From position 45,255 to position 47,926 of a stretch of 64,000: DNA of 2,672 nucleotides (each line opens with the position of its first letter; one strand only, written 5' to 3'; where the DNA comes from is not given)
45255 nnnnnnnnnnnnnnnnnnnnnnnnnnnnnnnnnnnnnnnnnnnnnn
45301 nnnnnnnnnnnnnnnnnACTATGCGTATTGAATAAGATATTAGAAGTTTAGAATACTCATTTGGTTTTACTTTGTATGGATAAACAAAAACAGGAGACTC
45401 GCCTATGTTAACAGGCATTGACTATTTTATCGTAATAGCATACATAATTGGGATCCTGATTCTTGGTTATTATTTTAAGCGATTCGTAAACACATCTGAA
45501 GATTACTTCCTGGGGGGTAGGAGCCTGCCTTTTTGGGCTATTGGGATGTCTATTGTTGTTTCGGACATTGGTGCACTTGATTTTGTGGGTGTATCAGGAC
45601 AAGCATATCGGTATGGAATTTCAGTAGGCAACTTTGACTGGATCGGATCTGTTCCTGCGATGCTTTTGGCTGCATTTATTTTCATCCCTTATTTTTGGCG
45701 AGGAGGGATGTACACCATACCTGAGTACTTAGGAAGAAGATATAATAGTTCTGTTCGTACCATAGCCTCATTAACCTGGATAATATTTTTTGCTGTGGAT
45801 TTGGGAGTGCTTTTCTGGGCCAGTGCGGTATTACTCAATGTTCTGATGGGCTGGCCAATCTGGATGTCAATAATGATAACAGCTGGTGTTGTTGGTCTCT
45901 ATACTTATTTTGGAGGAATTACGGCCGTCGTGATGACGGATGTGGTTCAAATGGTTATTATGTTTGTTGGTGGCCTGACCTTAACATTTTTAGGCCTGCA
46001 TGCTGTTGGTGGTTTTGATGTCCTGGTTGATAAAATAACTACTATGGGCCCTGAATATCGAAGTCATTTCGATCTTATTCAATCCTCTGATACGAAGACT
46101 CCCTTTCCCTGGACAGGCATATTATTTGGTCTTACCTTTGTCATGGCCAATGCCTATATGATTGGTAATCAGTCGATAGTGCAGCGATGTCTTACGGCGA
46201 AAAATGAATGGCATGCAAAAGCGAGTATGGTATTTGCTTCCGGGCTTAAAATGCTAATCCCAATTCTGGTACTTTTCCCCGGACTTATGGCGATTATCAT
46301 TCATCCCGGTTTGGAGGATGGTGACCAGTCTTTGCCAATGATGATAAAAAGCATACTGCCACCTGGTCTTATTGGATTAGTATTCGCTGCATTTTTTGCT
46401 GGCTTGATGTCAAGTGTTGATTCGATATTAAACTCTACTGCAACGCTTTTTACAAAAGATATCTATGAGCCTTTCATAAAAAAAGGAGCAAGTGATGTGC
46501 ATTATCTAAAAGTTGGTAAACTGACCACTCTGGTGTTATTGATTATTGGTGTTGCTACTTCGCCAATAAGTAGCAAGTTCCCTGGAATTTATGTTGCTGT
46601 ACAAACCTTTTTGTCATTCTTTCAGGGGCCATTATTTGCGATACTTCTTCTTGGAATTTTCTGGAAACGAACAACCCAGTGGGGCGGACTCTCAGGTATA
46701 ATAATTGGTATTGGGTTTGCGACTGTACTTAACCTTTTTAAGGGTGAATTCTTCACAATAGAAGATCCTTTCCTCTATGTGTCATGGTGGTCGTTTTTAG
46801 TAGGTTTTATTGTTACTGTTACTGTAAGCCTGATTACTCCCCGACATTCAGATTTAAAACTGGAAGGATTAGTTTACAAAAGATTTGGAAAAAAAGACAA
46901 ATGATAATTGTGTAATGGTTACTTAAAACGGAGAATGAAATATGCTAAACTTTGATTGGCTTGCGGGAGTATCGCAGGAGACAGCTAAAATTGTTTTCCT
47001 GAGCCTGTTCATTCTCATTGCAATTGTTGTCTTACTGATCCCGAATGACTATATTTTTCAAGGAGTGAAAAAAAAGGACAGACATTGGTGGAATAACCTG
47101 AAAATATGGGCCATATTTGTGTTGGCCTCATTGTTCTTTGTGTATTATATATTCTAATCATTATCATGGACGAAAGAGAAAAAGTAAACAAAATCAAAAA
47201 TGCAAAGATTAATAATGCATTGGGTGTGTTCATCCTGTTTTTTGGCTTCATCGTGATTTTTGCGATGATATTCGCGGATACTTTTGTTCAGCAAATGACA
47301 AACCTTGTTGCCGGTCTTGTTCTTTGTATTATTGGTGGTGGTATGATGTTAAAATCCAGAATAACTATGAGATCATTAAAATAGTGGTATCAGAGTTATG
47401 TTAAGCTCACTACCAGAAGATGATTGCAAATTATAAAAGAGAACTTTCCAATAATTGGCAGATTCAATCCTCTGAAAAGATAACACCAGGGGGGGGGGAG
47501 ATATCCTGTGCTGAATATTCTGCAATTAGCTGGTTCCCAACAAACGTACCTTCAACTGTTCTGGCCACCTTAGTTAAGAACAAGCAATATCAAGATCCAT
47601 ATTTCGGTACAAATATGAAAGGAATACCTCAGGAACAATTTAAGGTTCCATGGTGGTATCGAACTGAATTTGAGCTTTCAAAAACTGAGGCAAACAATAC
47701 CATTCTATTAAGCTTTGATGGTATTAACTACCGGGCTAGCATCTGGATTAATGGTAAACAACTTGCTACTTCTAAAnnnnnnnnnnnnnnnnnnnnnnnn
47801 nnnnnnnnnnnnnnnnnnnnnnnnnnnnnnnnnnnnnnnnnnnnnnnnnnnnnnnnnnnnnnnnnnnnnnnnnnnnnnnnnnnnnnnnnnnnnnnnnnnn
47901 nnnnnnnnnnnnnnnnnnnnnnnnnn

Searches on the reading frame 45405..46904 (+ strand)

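Call 6: search_protein_families(library=pfam, proteins=[window:45405-46904:+])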
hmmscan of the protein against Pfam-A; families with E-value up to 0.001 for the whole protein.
window:45405-46904:+ (499 aa): 1 family
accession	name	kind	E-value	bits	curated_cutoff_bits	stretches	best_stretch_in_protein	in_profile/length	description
PF00474.23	SSF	-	5.7e-78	263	22.8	1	34-435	1-406/406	Sodium:solute symporter family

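Call 7: search_protein_families(library=ncbifam, proteins=[window:45405-46904:+])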
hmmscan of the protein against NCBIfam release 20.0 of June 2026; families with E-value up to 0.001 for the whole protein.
window:45405-46904:+ (499 aa): 11 families
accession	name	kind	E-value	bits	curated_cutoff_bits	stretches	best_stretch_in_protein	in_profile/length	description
TIGR00813.1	sss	superfamily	3.6e-96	322.7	184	1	34-435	1-411/411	sodium/solute symporter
NF007790.0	PRK10484.1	equivalog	3.4e-80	270.3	401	1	11-485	10-490/527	solute:sodium symporter family transporter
TIGR02119.1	panF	equivalog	1.7e-42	146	328.05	1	10-454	7-449/471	sodium/pantothenate symporter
TIGR02121.1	Na_Pro_sym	equivalog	5.1e-38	131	515.5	1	9-483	6-474/488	sodium/proline symporter PutP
TIGR03648.1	Na_symport_lg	subfamily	1.5e-25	89.7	320.75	2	318-478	358-530/547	VC_2705 family sodium/solute symporter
NF011948.0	PRK15419.1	equivalog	1e-19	70.8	955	1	10-477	11-472/502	sodium/proline symporter PutP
NF006903.2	PRK09395.1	subfamily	9.6e-17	60.6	750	1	9-446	40-482/552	cation/acetate symporter ActP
NF058657.1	MncbAcdTpMctC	equivalog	1.5e-13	50.1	670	1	9-454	11-464/527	monocarboxylic acid transporter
NF009135.0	PRK12488.1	subfamily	3.1e-12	45.8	850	1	5-445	35-478/549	cation/acetate symporter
TIGR02711.1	symport_actP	equivalog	4.8e-11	42.1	1099.25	1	10-445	38-478/549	cation/acetate symporter ActP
NF046076.1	monocarbox_MctP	equivalog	5e-11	42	625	1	9-477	4-479/481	monocarboxylate uptake permease MctP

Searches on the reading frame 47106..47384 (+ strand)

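Call 6: search_protein_families(library=pfam, proteins=[window:47106-47384:+])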
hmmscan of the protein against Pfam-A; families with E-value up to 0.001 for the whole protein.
window:47106-47384:+ (92 aa): 0 families

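Call 7: search_protein_families(library=ncbifam, proteins=[window:47106-47384:+])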
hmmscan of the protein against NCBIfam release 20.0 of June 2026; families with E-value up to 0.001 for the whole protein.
window:47106-47384:+ (92 aa): 1 family
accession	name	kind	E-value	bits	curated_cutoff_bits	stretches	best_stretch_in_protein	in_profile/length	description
NF045848.1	MMCAP2_0566_fam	domain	0.00034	20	90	1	4-68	66-131/322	MMCAP2_0566 family conjugal transfer protein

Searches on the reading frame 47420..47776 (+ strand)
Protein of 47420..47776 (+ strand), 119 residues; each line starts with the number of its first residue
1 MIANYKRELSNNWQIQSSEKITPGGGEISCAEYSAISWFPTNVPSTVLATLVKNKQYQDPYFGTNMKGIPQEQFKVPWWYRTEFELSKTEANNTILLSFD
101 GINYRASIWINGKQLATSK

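Call 62: find_homologous_proteins(query=window:47420-47776:+, max_evalue=0.00001)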
Query seq(119 aa) (119 aa): 10 proteins with E <= 0.00001 among 10 candidates.
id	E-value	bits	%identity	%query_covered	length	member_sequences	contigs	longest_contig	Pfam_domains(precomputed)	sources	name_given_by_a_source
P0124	1.2e-30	124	45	98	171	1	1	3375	PF22666.3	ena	-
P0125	1.6e-25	107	45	91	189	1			PF22666.3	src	-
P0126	3.8e-25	106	43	93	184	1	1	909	PF22666.3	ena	-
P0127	1.1e-24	105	46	92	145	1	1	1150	PF22666.3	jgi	jgi:Glycosyl hydrolases family 2, sugar binding domain.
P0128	3.0e-24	103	43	92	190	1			PF02837.25,PF22666.3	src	-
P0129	3.8e-24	103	39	96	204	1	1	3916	PF02837.25,PF13364.13,PF22666.3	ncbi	ncbi:MAG TPA: sugar-binding domain-containing protein, partial [Terriglobales bacterium]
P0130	3.7e-22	97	59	62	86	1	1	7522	PF22666.3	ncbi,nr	ncbi:MAG: hypothetical protein GXO85_14100, partial [Chlorobi bacterium]|nr:hypothetical protein [Ch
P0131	1.8e-20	91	40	87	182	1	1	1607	PF22666.3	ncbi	-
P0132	3.9e-20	90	42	87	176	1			PF22666.3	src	-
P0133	8.8e-13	66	38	87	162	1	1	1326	PF22666.3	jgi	jgi:mannosylglycoprotein endo-beta-mannosidase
